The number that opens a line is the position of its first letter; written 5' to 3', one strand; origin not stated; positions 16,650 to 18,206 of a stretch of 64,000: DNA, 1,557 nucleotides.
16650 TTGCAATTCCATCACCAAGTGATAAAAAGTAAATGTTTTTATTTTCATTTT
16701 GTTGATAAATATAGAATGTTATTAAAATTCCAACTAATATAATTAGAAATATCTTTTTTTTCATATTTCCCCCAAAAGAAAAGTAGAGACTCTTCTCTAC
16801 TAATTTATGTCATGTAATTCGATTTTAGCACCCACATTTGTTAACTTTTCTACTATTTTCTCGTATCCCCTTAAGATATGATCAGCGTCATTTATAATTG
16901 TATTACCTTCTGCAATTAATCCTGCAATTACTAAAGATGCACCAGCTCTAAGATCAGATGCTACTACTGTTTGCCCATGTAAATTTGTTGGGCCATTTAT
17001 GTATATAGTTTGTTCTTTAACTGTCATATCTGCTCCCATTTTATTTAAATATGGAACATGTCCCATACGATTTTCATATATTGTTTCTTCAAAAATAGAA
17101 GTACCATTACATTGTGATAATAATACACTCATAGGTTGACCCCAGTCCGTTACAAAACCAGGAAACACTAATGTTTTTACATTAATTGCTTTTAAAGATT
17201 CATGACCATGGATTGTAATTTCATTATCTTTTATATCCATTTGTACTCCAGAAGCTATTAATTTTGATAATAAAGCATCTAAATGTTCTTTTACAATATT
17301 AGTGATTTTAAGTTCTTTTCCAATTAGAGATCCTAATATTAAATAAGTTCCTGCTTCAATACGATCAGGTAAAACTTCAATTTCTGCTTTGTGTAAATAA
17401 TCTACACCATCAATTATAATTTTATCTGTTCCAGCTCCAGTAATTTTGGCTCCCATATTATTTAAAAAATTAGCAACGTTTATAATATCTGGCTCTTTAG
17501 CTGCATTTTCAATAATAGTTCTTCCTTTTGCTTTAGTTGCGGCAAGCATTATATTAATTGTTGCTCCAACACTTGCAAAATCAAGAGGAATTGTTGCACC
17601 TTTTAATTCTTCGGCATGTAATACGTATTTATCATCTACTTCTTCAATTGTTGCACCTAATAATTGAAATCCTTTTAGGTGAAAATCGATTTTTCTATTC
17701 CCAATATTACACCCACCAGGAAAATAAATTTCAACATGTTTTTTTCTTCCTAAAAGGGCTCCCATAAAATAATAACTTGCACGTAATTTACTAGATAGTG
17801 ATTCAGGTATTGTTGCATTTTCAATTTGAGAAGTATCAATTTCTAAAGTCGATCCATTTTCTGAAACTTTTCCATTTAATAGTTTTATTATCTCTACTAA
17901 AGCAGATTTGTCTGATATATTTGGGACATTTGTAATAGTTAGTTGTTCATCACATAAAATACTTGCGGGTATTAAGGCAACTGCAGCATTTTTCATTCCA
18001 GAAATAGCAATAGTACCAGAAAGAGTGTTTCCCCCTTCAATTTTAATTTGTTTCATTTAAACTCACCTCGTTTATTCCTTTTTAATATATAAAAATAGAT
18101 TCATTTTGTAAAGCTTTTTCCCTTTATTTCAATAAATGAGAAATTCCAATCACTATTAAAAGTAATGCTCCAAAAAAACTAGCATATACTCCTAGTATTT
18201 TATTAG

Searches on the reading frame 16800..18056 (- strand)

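Call 58: search_protein_families(library=ncbifam, proteins=[window:16800-18056:-], max_evalue=1e-10)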
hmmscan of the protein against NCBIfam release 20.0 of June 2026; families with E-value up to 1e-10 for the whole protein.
window:16800-18056:- (418 aa): 5 families
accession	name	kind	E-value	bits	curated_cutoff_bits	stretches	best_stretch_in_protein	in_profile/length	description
NF009470.0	PRK12830.1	equivalog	8.5e-168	558.4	552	1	1-415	1-415/417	UDP-N-acetylglucosamine 1-carboxyvinyltransferase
NF006873.0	PRK09369.1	subfamily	2.4e-153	510.7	297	1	1-414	1-416/419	UDP-N-acetylglucosamine 1-carboxyvinyltransferase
TIGR01072.1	murA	equivalog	3.2e-152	507.1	392.7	1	1-413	1-415/416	UDP-N-acetylglucosamine 1-carboxyvinyltransferase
TIGR01356.1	aroA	equivalog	1.3e-21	76.9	287.25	1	196-409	190-413/415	3-phosphoshikimate 1-carboxyvinyltransferase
NF011381.1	PRK14806.1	equivalog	1.5e-13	49.9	902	0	115-254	417-558/733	bifunctional prephenate dehydrogenase/3-phosphoshikimate 1-carboxyvinyltransferase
